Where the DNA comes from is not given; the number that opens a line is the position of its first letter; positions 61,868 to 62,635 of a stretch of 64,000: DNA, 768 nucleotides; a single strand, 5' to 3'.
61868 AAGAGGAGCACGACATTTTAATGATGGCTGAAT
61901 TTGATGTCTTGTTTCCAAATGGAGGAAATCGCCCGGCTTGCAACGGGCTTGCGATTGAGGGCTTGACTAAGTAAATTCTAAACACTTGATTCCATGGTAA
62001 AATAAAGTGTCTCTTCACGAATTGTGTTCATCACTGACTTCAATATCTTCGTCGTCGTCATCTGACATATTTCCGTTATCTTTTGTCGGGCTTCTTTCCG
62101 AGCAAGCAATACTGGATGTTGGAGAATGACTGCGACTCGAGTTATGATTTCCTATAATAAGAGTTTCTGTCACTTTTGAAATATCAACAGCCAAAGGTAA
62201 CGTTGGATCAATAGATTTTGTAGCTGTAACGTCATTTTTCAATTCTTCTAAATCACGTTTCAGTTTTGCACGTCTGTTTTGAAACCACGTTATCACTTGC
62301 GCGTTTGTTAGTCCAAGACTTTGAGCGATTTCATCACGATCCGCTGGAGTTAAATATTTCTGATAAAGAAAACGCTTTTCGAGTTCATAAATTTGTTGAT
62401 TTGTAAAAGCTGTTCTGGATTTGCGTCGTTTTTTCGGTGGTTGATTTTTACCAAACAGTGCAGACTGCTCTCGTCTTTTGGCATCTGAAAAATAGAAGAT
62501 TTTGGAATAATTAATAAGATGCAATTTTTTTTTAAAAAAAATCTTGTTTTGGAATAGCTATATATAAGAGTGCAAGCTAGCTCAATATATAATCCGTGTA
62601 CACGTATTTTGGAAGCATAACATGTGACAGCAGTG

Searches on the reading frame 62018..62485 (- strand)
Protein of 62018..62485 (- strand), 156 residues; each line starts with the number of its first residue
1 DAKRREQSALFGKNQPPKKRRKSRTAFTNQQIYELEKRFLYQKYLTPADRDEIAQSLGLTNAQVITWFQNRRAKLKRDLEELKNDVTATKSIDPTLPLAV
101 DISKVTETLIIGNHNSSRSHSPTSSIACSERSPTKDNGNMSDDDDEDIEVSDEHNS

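Call 41: find_homologous_proteins(query=window:62018-62485:-)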
Query seq(156 aa) (156 aa): 986 proteins with E <= 0.001 among 1020 candidates; the best 120 are listed.
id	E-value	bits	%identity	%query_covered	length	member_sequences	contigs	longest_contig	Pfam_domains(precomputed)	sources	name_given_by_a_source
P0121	6.2e-91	320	100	96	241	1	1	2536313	PF00046.36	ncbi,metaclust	ncbi:hypothetical protein LOTGIDRAFT_63559, partial [Lottia gigantea]|metaclust:status=active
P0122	1.7e-80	286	55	94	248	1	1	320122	PF05920.18,PF00046.36,PF24655.2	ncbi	ncbi:UNVERIFIED_CONTAM: hypothetical protein FKN15_034204 [Acipenser sinensis]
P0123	6.3e-50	187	64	95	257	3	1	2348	PF00046.36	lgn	-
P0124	3.1e-49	185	91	59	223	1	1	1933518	PF00046.36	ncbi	ncbi:unnamed protein product, partial [Lymnaea stagnalis]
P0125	5.8e-49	184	71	92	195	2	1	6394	PF00046.36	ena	-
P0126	5.3e-48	181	93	58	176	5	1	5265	PF00046.36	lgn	-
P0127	1.3e-47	179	66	92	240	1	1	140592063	PF00046.36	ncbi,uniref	ncbi:hypothetical protein ACJMK2_004952 [Sinanodonta woodiana]|uniref:Homeobox domain-containing pro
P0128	3.9e-47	178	89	62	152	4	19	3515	PF00046.36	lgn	-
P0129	5.2e-47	177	89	62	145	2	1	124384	PF00046.36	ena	-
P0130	1.0e-46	177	92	59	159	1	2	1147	PF00046.36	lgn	-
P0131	2.4e-46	175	92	59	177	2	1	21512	PF00046.36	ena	-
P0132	2.9e-46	175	82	65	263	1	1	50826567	PF00046.36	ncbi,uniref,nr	ncbi:transcription factor LBX1-like [Octopus vulgaris]|uniref:Transcription factor LBX1-like n=1 Tax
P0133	3.1e-46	175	91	59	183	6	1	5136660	PF00046.36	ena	-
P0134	3.3e-46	175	91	59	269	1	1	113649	PF00046.36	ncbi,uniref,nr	ncbi:transcription factor LBX1 [Elysia marginata]|uniref:Transcription factor LBX1 n=1 Tax=Elysia ma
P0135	4.0e-46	175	92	59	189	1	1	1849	PF00046.36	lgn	-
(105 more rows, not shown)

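Call 42: find_encoding_contigs(protein=P0121, flank=10000, max_places=6)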
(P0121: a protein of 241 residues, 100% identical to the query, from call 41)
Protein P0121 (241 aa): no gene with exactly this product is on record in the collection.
